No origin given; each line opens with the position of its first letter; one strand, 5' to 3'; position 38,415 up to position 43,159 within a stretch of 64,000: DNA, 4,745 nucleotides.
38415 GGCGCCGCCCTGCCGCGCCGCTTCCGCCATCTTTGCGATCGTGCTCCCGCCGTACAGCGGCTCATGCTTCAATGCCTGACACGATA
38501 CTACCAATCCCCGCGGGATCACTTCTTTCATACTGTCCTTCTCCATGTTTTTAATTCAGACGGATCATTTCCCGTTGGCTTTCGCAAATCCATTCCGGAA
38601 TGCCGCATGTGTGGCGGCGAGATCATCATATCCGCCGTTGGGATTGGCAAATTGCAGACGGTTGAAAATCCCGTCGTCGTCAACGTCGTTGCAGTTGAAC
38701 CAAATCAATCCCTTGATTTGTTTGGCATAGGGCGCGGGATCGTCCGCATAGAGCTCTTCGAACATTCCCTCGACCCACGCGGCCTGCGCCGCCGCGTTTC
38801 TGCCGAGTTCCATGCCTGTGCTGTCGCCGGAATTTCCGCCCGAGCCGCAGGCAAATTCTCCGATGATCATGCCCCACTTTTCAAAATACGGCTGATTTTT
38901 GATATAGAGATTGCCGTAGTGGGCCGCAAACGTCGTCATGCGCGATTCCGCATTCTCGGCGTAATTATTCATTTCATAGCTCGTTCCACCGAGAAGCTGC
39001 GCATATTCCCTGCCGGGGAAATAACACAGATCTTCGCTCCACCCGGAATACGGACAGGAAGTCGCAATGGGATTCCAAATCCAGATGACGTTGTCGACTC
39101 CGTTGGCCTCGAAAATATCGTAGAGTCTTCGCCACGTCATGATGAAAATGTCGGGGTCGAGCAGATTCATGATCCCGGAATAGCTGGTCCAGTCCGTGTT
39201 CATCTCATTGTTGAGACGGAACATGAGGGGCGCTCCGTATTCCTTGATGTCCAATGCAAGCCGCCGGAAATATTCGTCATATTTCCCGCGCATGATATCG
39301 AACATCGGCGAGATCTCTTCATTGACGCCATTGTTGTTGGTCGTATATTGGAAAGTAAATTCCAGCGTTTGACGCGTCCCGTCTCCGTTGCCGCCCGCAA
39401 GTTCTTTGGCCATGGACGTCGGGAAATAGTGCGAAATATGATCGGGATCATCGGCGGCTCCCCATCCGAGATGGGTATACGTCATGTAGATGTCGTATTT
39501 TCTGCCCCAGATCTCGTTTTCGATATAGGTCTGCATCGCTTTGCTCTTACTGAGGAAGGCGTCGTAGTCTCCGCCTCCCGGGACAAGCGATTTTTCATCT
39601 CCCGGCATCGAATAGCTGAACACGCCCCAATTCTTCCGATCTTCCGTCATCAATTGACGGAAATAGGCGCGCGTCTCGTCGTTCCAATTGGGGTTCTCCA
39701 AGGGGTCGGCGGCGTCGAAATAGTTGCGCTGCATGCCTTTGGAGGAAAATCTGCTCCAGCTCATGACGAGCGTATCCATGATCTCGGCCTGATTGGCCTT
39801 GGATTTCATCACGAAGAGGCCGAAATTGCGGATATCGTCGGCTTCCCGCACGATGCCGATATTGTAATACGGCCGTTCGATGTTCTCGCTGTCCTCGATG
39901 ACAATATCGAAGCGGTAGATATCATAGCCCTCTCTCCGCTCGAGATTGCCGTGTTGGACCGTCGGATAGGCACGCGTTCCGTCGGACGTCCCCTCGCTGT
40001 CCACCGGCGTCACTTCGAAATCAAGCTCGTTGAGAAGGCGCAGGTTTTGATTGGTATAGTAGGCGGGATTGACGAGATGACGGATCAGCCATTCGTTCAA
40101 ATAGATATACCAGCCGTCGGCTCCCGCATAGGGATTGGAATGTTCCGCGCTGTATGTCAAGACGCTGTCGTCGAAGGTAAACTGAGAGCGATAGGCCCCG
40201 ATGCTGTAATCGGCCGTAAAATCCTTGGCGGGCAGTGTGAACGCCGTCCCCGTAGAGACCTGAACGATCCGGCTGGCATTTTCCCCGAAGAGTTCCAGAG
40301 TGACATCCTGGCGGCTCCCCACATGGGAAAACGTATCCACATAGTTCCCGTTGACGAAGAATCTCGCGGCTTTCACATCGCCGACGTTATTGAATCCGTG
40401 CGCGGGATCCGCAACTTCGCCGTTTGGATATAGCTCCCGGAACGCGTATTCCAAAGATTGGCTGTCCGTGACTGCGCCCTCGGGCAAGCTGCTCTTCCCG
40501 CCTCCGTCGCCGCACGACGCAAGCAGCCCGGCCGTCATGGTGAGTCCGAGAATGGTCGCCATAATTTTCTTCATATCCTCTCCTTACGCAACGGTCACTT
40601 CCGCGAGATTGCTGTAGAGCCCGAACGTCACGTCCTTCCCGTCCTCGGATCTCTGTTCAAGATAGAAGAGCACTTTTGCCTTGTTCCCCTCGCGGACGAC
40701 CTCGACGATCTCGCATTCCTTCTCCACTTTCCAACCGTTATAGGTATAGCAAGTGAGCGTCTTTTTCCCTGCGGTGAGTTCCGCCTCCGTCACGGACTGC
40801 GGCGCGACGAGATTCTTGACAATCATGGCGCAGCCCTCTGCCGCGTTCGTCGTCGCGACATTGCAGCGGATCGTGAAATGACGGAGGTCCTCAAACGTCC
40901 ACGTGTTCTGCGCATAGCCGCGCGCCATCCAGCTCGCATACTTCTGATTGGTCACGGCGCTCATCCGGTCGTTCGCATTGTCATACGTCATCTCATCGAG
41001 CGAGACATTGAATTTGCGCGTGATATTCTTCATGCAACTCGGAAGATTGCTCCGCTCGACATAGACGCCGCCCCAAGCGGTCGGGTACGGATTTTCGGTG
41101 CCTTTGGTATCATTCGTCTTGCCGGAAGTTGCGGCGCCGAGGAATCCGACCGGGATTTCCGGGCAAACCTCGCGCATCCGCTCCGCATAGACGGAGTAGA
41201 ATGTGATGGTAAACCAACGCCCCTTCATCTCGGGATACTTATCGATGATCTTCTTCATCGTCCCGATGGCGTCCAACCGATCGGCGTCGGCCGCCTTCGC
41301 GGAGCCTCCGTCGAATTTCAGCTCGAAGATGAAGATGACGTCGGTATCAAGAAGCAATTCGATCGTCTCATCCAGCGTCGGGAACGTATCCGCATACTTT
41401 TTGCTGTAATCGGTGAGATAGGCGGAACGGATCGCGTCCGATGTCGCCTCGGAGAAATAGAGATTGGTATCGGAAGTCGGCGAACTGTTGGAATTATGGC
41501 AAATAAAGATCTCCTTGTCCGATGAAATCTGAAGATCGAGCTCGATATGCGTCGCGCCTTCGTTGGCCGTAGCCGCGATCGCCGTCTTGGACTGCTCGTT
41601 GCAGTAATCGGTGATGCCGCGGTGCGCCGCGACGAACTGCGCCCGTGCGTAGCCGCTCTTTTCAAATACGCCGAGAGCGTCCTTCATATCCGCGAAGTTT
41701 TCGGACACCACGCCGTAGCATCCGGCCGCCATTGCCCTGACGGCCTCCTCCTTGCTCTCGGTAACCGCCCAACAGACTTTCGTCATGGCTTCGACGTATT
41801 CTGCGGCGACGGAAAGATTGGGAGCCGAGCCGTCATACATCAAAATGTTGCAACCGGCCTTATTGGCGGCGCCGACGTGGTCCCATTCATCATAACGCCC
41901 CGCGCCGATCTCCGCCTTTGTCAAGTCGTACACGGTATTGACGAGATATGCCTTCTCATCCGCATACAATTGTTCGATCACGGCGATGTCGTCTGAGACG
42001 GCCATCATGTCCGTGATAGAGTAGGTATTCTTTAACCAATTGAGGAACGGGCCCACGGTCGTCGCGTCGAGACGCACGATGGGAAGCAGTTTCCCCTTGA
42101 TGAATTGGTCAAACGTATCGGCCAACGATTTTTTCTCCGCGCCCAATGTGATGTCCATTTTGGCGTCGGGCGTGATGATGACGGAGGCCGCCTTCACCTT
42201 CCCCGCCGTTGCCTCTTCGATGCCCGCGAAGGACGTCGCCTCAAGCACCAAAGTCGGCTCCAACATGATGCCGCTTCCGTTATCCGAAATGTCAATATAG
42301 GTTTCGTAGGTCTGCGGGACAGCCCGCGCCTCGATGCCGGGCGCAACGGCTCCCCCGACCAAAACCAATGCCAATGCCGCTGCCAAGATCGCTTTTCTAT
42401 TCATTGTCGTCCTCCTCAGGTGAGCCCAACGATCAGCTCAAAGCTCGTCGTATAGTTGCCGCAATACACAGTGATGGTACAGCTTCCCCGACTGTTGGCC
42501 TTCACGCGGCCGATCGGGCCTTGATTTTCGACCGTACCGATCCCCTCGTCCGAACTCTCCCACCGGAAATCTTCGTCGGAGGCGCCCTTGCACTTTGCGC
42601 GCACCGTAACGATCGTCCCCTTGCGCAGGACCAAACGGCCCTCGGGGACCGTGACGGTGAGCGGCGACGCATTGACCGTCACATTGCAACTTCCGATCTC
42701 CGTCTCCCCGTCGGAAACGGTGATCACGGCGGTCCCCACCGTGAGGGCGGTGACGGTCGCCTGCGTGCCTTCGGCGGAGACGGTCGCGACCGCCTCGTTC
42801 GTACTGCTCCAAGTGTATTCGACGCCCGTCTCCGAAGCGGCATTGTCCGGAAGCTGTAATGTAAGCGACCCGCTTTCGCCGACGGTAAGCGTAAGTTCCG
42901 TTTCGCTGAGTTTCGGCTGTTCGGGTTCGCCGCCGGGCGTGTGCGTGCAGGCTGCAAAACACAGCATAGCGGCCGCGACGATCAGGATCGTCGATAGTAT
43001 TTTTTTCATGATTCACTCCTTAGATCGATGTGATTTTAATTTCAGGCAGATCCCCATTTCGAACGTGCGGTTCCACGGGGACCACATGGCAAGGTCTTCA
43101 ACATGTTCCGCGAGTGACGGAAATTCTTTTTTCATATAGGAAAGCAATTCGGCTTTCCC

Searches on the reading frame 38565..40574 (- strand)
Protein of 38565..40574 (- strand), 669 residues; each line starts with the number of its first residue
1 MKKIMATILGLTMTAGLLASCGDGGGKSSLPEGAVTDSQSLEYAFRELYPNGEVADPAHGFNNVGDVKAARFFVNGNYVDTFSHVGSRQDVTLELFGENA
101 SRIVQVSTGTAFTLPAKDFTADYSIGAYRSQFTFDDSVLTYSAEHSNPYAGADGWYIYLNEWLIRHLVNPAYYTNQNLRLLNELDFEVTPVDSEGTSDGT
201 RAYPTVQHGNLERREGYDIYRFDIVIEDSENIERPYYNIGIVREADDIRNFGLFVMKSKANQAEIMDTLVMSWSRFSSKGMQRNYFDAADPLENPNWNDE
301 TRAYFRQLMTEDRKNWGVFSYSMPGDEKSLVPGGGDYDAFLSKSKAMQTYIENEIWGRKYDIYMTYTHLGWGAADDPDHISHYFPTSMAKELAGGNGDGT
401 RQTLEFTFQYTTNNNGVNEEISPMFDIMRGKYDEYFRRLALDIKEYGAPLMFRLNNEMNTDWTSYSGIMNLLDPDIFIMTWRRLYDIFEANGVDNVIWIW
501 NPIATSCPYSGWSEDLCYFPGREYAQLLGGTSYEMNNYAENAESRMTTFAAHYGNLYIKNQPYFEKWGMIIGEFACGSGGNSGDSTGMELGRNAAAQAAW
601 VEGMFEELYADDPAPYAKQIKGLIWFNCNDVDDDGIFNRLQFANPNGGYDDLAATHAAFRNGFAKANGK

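Call 36: search_protein_families(library=pfam, proteins=[window:38565-40574:-], max_evalue=0.001)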
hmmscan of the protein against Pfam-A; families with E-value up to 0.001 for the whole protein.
window:38565-40574:- (669 aa): 1 family
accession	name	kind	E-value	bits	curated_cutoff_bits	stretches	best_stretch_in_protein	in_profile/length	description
PF02156.21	Glyco_hydro_26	-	2.1e-07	31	20.2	1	442-543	145-239/311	Glycosyl hydrolase family 26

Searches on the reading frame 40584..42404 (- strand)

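Call 37: search_protein_families(library=pfam, proteins=[window:40584-42404:-], max_evalue=0.001)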
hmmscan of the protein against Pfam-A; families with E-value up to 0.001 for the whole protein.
window:40584-42404:- (606 aa): 1 family
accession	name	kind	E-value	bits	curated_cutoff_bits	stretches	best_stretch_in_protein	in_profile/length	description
PF03009.23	GDPD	-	8.5e-13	49.4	23.6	1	261-433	1-177/244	Glycerophosphoryl diester phosphodiesterase family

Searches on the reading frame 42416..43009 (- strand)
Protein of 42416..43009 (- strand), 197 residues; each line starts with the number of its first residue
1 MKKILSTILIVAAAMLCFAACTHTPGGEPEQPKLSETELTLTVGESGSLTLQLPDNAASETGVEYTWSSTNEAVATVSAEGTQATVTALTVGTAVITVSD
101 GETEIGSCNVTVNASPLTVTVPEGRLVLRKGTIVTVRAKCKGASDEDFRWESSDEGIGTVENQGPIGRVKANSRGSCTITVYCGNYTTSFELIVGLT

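Call 37: search_protein_families(library=pfam, proteins=[window:42416-43009:-], max_evalue=0.001)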
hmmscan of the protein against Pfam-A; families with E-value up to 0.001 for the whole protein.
window:42416-43009:- (197 aa): 1 family
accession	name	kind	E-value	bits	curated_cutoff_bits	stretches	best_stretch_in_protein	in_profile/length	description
PF02368.24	Big_2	-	1.4e-15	57.4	22.8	2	134-185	22-70/79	Bacterial Ig-like domain (group 2)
